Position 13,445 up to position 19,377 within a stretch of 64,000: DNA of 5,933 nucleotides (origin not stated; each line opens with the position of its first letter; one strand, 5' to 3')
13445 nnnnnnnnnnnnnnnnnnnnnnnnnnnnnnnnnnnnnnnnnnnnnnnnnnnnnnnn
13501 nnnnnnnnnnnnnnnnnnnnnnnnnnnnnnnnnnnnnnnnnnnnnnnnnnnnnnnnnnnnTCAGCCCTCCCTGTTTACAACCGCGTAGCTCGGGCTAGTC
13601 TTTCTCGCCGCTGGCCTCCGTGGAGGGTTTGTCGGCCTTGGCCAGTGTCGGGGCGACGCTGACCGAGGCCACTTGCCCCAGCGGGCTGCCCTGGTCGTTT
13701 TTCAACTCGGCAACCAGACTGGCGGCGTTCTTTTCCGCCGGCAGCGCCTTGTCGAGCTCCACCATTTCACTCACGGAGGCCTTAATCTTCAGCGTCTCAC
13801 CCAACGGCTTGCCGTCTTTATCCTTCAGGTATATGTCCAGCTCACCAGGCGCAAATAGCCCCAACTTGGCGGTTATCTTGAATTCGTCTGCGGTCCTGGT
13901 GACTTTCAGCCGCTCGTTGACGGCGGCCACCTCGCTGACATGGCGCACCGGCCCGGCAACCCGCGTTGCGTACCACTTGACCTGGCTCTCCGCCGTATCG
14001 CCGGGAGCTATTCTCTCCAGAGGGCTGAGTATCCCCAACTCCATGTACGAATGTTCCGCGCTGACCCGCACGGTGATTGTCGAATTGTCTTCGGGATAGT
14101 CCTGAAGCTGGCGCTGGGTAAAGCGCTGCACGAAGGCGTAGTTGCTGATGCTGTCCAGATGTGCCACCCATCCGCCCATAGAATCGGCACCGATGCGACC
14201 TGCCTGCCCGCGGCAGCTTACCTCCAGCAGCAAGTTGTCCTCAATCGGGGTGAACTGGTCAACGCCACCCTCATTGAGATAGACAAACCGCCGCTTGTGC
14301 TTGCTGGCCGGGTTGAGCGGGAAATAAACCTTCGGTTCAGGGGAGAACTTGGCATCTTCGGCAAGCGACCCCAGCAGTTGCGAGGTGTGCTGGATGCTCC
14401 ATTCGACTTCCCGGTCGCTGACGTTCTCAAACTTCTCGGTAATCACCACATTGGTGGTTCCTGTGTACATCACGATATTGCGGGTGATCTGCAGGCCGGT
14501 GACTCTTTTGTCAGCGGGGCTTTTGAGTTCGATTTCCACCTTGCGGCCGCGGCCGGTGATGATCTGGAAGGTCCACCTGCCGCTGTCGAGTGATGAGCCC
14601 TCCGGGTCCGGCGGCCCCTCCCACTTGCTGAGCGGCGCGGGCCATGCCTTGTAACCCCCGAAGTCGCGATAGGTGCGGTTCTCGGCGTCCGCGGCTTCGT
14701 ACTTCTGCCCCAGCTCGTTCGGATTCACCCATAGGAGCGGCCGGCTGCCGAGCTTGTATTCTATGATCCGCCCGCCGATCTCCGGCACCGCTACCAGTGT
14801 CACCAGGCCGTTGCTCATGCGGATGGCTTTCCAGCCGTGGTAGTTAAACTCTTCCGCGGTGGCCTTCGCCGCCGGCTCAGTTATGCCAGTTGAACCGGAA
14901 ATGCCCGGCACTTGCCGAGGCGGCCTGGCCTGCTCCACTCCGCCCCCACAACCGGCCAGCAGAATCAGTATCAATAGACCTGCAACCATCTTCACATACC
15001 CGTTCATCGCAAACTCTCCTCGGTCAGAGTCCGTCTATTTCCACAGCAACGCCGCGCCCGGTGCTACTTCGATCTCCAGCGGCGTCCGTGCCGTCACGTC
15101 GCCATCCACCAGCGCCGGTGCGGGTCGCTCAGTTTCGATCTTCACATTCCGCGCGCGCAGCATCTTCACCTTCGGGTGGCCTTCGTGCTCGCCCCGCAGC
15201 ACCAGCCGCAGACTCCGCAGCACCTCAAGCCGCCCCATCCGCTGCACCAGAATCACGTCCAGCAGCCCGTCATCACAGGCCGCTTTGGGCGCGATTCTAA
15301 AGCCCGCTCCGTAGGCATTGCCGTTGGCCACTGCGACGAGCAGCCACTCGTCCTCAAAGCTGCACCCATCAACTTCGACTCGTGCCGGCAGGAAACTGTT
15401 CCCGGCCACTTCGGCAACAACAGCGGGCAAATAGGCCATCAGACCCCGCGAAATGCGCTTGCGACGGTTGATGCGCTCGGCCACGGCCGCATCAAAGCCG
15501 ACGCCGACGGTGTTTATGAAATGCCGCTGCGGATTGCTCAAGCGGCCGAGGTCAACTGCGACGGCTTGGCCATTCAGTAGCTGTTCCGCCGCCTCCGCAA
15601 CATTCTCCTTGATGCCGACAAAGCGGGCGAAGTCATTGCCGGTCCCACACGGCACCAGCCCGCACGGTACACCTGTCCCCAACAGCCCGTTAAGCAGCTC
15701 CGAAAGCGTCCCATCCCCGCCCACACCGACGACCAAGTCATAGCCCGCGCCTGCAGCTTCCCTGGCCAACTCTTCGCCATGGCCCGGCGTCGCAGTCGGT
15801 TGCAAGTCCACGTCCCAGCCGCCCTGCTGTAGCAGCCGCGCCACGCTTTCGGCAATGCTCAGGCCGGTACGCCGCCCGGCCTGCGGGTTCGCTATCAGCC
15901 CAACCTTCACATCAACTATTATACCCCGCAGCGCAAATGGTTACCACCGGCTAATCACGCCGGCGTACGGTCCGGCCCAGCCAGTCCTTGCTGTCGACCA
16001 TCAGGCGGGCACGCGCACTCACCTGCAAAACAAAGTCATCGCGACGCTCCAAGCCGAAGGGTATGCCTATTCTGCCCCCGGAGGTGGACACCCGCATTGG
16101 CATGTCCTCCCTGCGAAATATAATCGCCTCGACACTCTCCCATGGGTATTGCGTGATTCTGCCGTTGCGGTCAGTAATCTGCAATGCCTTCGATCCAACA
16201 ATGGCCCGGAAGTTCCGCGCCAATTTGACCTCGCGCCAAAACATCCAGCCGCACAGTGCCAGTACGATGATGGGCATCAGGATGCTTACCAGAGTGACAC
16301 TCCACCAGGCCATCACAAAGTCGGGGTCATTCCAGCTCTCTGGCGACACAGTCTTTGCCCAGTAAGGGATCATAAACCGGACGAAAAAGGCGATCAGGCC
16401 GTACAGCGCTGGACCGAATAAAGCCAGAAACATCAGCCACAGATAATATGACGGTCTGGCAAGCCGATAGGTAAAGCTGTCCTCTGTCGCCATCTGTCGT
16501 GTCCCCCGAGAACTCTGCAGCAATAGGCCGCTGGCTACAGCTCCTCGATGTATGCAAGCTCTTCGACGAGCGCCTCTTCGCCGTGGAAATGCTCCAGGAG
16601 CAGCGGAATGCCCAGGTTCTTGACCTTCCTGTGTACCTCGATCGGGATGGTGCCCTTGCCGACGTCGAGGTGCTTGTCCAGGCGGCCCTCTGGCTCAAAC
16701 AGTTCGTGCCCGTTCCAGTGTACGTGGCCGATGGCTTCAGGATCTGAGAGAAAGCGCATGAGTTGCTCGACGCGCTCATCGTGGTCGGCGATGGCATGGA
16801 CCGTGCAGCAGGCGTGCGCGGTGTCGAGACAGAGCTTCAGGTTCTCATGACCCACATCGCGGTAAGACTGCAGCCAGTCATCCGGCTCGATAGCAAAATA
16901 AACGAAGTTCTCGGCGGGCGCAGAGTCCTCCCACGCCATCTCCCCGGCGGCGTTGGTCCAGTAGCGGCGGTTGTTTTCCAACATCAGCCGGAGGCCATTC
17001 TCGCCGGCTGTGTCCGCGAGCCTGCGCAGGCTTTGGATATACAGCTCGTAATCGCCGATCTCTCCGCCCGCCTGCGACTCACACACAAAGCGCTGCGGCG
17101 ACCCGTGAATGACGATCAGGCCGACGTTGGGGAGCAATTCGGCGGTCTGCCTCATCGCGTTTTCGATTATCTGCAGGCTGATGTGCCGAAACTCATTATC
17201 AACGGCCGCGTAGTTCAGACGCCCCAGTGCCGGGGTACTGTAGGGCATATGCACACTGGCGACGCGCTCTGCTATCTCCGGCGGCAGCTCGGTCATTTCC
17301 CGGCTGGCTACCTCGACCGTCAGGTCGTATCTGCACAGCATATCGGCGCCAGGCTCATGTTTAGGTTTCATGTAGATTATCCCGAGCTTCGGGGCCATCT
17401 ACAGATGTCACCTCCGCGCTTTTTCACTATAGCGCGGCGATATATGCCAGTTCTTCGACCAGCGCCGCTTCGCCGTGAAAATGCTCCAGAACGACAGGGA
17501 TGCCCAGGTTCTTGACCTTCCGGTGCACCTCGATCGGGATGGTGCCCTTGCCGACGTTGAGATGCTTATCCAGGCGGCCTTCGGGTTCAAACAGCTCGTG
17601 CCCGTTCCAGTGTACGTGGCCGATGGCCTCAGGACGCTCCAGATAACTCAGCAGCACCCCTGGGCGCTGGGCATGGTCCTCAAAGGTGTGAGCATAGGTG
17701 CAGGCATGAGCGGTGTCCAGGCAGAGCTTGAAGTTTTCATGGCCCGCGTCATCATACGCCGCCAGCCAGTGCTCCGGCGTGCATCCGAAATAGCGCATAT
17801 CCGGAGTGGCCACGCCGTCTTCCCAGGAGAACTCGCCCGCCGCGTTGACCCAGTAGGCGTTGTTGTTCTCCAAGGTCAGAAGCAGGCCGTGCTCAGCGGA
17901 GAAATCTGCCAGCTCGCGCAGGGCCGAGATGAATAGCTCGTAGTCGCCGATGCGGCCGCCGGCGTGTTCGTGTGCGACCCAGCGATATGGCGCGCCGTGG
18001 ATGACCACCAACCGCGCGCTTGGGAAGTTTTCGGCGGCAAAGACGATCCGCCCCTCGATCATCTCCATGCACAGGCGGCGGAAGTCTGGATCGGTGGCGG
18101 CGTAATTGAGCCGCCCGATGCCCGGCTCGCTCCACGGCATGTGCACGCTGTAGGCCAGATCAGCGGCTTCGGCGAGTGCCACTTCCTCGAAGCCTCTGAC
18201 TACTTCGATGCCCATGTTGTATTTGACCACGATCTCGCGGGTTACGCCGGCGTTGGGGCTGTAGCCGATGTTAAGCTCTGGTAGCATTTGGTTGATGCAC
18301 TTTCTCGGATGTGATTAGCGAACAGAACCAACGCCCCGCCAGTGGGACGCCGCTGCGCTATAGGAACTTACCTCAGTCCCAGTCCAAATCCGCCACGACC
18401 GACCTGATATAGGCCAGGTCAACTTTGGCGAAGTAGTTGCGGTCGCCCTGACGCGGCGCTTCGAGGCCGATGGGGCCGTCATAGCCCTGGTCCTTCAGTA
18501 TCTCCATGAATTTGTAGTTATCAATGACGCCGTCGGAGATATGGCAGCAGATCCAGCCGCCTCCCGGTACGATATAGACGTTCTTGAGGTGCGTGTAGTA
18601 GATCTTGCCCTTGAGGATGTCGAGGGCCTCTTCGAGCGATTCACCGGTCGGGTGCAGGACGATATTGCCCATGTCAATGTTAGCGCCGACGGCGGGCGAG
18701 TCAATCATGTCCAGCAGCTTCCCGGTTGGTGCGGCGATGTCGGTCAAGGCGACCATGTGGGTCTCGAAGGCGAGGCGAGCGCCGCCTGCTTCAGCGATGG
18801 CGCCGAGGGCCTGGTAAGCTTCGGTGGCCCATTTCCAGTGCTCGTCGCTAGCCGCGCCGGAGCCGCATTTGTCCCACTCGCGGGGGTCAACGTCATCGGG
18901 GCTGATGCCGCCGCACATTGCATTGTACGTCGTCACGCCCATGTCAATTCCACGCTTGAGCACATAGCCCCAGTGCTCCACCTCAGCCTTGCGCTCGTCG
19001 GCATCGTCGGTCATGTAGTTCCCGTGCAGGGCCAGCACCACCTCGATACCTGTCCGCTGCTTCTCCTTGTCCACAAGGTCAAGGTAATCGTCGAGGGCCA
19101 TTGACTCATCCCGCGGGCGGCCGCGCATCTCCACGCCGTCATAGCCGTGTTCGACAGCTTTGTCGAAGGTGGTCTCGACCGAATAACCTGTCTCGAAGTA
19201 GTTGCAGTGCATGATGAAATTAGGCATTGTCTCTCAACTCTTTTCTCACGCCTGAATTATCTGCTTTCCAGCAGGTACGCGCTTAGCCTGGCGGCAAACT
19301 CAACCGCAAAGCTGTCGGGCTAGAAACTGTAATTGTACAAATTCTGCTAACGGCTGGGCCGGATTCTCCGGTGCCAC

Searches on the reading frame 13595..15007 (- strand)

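Call 87: search_protein_families(library=pfam, proteins=[window:13595-15007:-], max_evalue=0.00001)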
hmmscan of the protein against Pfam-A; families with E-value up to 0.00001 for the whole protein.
window:13595-15007:- (470 aa): 1 family
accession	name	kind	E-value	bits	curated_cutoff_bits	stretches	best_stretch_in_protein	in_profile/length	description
PF14315.11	DUF4380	-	1.2e-08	34.8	29.4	1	62-346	4-293/295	Domain of unknown function (DUF4380)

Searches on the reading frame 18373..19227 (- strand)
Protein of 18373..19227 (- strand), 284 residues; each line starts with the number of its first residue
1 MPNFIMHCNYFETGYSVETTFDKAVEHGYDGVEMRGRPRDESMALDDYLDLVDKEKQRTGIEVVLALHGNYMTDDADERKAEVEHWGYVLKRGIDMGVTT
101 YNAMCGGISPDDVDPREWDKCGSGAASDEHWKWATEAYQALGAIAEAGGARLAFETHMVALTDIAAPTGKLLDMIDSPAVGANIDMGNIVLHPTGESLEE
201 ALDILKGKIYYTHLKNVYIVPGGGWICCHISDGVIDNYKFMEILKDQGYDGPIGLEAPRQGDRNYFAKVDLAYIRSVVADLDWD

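Call 18: search_protein_families(library=pfam, proteins=[window:18373-19227:-])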
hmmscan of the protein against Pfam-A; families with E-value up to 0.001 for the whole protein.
window:18373-19227:- (284 aa): 2 families
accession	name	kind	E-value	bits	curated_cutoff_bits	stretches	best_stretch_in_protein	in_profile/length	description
PF01261.30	AP_endonuc_2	-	7e-29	101.7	31.1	1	21-275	1-247/249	Xylose isomerase-like TIM barrel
PF03786.19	UxuA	-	0.00072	18.9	23.7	0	169-254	227-315/352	D-mannonate dehydratase (UxuA)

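Call 29: find_encoding_contigs(protein=window:18373-19227:-, flank=3000, max_places=10)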
Protein window:18373-19227:- (284 aa): 1 contig read that carries it; 1 place shown.
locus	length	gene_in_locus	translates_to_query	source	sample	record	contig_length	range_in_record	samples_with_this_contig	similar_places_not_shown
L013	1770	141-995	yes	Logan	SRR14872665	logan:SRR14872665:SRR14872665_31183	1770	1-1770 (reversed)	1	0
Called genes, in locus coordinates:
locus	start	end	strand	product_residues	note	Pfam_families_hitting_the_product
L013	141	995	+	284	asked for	PF01261:AP_endonuc_2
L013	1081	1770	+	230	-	?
